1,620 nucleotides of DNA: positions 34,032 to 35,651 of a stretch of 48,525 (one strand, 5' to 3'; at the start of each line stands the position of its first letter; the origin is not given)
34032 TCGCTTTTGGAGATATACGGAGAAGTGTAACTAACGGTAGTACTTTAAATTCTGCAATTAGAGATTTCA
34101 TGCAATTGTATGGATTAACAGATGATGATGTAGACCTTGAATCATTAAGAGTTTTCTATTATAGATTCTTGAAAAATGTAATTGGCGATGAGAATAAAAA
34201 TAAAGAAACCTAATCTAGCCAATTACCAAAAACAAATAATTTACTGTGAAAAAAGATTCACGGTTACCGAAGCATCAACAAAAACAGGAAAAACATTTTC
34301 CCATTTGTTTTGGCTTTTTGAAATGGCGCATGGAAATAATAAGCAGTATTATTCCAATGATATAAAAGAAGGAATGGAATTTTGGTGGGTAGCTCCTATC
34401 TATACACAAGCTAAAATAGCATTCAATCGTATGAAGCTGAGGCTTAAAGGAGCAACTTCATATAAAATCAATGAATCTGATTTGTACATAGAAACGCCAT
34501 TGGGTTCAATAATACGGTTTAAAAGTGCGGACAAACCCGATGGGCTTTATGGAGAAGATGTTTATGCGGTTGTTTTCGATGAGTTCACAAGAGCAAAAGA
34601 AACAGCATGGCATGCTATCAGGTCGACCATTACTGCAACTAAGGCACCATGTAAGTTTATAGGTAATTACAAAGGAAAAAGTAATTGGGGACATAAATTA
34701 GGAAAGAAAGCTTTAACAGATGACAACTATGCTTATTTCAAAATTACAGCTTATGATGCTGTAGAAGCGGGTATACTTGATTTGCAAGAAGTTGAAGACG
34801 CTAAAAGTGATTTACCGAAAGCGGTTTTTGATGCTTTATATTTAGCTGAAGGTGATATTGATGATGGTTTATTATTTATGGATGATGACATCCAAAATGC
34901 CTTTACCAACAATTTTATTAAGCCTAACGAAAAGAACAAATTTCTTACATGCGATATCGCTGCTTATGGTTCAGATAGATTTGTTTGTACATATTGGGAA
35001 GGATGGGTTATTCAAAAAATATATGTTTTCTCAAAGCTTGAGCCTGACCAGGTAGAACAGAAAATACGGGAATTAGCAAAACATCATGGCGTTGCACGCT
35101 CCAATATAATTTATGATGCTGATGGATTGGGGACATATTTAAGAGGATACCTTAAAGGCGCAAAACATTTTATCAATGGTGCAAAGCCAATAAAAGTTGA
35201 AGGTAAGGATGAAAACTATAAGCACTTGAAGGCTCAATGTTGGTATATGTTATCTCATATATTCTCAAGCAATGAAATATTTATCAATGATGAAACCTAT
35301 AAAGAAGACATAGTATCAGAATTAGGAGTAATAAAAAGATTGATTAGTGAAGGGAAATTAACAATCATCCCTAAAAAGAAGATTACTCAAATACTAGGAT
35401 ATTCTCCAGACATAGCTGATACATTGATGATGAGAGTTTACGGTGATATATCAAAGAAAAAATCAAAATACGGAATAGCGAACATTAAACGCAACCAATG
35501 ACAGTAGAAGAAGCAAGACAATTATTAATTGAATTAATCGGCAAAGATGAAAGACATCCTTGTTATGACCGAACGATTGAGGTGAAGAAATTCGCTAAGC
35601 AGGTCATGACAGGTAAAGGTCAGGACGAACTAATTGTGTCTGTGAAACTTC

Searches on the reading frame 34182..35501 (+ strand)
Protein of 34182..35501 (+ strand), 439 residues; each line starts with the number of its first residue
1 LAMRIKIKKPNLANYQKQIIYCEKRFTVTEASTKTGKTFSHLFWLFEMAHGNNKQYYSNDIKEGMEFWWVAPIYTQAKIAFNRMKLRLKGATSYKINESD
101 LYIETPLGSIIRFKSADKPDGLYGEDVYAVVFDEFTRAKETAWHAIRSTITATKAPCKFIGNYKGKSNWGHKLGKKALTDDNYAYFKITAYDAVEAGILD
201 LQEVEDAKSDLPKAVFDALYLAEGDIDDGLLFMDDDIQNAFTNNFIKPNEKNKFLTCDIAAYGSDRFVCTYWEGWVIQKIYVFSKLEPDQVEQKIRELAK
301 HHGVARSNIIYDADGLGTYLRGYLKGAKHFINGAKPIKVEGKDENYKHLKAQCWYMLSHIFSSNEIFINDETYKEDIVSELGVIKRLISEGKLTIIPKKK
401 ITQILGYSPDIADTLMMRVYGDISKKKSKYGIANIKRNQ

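Call 19: search_dna_similar(query=window:34182-35501:+, collection=phages, mode=protein, max_rows=15)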
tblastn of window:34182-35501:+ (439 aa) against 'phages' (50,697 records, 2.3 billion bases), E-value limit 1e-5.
Records with a match: 102; places in all: 102; records where one place covers at least 80% of the query: 2.
Best place of each record, by identity: <60% 102.
By first word of the organism name: Pelagibacter 24; Vibrio 16; Rhizobium 10; Bacteroides 7; Klebsiella 6; Pseudomonas 6; Caudoviricetes 4; Escherichia 4; Polaribacter 4; Bacteriophage 3; and 12 more.
By host as written in the record: - 17; Vibrio breoganii 15; Candidatus Pelagibacter ubique HTCC1062 14; Candidatus Pelagibacter sp. HTCC1062 4; Candidatus Pelagibacter sp. HTCC7211 3; Candidatus Pelagibacter sp. FZCC0015 3; Pseudomonas syringae pv. actinidiae 3; Flavobacterium sp. 2; and 37 more.
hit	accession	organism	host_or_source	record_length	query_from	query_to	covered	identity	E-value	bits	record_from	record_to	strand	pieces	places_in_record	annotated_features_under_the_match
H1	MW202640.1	Caudoviricetes sp.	Manatee Spring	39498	15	426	94%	24.0%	9e-12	73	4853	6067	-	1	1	large subunit terminase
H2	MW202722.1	Caudoviricetes sp.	Manatee Spring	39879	15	427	94%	23.1%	1e-12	76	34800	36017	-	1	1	large subunit terminase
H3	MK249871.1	Vibrio phage LP.2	Vibrio maritimus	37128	1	222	51%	36.6%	2e-21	102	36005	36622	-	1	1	hypothetical protein (x2)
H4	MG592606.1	Vibrio phage 1.240.O._10N.261.52.F8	Vibrio breoganii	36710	3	222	50%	35.7%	1e-20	100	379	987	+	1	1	terminase-like family protein | terminase small subunit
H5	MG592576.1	Vibrio phage 1.206.O._10N.222.51.B10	Vibrio breoganii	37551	3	222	50%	35.7%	1e-20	100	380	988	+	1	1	terminase-like family protein | terminase small subunit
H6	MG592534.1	Vibrio phage 1.167.O._10N.261.51.F2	Vibrio breoganii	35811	3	222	50%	35.4%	7e-21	101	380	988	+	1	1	terminase-like family protein | terminase small subunit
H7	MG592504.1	Vibrio phage 1.133.O._10N.222.51.E4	Vibrio breoganii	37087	3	222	50%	35.4%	8e-21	101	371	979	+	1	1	terminase-like family protein | terminase small subunit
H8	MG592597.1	Vibrio phage 1.233.A._10N.261.51.E6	Vibrio breoganii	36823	3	222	50%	35.4%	8e-21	101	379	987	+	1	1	terminase-like family protein | terminase small subunit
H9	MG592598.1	Vibrio phage 1.233.B._10N.261.51.E6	Vibrio breoganii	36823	3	222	50%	35.4%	8e-21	101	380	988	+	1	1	terminase-like family protein | terminase small subunit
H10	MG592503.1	Vibrio phage 1.132.O._10N.222.49.F8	Vibrio breoganii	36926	3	222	50%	35.4%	9e-21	101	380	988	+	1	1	terminase-like family protein | terminase small subunit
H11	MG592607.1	Vibrio phage 1.242.O._10N.261.54.B2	Vibrio breoganii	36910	3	222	50%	35.4%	9e-21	101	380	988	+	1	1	hypothetical protein | terminase small subunit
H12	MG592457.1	Vibrio phage 1.082.O._10N.261.49.E4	Vibrio breoganii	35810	3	222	50%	35.0%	2e-20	100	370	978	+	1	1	terminase-like family protein | terminase small subunit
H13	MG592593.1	Vibrio phage 1.226.O._10N.261.48.E5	Vibrio breoganii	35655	3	222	50%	35.0%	3e-20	100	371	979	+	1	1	terminase-like family protein | terminase small subunit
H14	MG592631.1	Vibrio phage 1.266.O._10N.286.52.F9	Vibrio breoganii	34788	3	222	50%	35.0%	3e-20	100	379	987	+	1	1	terminase-like family protein | terminase small subunit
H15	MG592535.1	Vibrio phage 1.168.O._10N.261.52.A10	Vibrio breoganii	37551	3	222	50%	34.5%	9e-20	98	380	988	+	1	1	terminase-like family protein | terminase small subunit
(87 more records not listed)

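Call 53: find_related_loci(query=window:34182-35498:+, collection=viral_contigs, flank=8000)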
Query window:34182-35498:+ (439 aa) in viral_contigs; peptide patterns used: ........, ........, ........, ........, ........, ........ (x = any residue, [..] = any of these).
11 stretches matched a pattern; 10 encode a relative of the query (tblastn E <= 1e-3); 10 distinct loci.
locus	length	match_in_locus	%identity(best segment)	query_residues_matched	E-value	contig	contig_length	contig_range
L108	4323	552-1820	49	5-435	2e-132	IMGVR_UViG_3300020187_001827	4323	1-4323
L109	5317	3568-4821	48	3-431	2e-126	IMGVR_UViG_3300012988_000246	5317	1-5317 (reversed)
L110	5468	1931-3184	48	3-431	3e-126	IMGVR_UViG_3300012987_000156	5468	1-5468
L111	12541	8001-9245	47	3-429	1e-124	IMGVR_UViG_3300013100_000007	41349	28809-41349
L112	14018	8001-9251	48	3-426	4e-124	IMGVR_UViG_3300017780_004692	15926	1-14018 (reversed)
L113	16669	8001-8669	55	5-227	2e-70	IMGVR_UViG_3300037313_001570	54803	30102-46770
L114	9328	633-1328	53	3-232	3e-67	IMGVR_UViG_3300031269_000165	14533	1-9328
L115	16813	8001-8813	45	2-227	5e-61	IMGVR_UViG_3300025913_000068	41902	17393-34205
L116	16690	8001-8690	46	1-232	3e-59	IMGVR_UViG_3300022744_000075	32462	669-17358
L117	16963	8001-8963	37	4-335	1e-52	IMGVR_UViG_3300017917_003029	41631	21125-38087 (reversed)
